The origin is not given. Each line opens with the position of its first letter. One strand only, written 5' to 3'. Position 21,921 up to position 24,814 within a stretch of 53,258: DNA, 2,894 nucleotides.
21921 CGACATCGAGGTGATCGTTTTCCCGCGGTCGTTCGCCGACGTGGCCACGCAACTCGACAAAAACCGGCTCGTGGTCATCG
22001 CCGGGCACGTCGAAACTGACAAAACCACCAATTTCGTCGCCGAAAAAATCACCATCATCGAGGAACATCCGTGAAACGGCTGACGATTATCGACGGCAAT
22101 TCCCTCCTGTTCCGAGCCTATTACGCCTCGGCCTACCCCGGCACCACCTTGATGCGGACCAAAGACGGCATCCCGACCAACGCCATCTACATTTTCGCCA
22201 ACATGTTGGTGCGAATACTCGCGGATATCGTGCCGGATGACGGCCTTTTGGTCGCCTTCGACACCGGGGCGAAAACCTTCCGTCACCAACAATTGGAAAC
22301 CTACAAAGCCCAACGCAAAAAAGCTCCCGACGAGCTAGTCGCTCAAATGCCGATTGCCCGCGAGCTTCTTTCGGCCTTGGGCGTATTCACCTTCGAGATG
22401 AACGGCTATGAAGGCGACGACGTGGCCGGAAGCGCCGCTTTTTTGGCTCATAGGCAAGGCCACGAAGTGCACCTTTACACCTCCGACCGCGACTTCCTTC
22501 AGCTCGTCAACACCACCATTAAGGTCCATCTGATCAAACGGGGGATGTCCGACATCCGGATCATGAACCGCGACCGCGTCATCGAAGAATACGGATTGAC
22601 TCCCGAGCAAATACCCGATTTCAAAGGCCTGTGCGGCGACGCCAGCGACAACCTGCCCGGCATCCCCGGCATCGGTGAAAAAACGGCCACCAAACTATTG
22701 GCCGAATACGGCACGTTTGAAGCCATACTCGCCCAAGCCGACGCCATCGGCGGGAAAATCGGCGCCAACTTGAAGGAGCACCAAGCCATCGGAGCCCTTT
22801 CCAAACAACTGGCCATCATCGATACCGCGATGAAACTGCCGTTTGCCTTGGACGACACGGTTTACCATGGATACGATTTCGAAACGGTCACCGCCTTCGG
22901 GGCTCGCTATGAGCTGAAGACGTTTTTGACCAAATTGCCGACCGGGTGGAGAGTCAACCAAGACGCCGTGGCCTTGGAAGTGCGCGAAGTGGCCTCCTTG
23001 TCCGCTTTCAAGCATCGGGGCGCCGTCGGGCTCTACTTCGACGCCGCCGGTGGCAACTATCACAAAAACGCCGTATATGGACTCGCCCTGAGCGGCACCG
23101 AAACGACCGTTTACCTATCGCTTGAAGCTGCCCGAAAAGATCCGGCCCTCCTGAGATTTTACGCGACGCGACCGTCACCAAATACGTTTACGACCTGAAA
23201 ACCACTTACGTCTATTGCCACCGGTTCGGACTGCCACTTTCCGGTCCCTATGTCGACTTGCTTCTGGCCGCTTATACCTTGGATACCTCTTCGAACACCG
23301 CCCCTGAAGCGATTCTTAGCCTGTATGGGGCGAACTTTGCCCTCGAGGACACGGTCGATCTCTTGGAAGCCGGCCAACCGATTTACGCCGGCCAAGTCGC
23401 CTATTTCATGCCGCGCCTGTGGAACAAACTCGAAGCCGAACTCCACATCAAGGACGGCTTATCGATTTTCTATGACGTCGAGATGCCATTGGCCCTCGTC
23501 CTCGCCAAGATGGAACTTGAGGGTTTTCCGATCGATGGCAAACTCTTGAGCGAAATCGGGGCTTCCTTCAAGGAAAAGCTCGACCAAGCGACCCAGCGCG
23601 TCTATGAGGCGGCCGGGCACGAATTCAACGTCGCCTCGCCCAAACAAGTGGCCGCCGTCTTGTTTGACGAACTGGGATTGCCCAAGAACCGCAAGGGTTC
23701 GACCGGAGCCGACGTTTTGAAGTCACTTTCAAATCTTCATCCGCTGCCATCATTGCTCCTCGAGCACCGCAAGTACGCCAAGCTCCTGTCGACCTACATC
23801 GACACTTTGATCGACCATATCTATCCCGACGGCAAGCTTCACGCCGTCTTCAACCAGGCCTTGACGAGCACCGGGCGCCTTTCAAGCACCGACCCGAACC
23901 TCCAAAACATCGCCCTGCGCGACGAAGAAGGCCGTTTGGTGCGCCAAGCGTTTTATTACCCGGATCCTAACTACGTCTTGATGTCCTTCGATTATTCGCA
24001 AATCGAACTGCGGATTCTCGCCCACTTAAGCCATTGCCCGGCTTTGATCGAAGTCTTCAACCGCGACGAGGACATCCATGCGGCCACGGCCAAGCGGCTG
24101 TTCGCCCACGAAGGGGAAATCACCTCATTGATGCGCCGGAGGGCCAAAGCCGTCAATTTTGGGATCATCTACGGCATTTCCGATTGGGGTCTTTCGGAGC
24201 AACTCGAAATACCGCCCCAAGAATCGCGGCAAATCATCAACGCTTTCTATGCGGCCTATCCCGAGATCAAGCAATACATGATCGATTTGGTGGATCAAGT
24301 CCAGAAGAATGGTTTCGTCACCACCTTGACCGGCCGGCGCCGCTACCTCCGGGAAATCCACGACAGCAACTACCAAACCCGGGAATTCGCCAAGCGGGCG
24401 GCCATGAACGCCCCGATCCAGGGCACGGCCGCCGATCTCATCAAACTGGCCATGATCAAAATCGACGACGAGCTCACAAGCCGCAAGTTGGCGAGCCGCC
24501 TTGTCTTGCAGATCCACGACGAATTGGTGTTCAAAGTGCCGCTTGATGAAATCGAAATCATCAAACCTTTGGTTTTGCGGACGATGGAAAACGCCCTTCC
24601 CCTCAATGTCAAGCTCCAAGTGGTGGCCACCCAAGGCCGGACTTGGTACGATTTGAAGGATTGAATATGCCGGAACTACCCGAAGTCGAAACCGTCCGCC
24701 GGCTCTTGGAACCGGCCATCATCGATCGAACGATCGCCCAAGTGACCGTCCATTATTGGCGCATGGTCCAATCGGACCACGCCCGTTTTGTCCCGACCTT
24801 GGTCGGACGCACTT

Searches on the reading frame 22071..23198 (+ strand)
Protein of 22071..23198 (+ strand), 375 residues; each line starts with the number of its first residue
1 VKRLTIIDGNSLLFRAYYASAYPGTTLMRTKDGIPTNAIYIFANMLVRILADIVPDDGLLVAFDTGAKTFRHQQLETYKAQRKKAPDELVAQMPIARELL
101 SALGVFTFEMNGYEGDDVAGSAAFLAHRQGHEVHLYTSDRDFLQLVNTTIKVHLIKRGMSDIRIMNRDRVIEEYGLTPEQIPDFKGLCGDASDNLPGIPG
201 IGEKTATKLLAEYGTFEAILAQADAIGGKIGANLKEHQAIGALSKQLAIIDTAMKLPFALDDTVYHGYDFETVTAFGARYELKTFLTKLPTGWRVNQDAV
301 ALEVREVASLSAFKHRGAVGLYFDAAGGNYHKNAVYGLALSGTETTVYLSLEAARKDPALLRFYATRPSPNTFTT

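Call 37: search_protein_families(library=pfam, proteins=[window:22071-23198:+], max_evalue=0.00001)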
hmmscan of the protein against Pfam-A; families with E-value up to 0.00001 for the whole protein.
window:22071-23198:+ (375 aa): 2 families
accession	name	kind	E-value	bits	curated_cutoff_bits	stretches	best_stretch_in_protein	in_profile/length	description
PF02739.22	5_3_exonuc_N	-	5.8e-51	172.9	34.3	1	4-175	2-164/164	5'-3' exonuclease, N-terminal resolvase-like domain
PF01367.25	5_3_exonuc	-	8e-30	103.6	40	1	177-269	2-95/97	5'-3' exonuclease, C-terminal SAM fold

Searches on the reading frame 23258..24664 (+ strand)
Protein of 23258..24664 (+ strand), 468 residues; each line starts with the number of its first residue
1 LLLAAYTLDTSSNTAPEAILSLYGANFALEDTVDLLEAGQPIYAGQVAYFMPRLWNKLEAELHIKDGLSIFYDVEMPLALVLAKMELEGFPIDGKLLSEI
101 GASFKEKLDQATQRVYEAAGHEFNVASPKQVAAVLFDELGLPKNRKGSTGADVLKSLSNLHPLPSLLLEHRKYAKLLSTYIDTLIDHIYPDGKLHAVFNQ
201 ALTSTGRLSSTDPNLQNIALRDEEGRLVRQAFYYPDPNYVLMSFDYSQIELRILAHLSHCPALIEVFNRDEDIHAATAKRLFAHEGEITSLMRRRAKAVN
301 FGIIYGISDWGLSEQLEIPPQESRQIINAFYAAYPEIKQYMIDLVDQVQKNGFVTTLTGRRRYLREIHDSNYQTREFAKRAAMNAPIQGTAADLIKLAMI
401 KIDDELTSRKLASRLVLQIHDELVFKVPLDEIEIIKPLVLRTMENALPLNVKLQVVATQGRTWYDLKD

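Call 37: search_protein_families(library=pfam, proteins=[window:23258-24664:+], max_evalue=0.00001)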
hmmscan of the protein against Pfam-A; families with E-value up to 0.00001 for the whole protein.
window:23258-24664:+ (468 aa): 1 family
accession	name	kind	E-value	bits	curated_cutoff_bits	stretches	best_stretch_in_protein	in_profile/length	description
PF00476.26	DNA_pol_A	-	4e-141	470.8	34.3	1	96-465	3-381/381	DNA polymerase family A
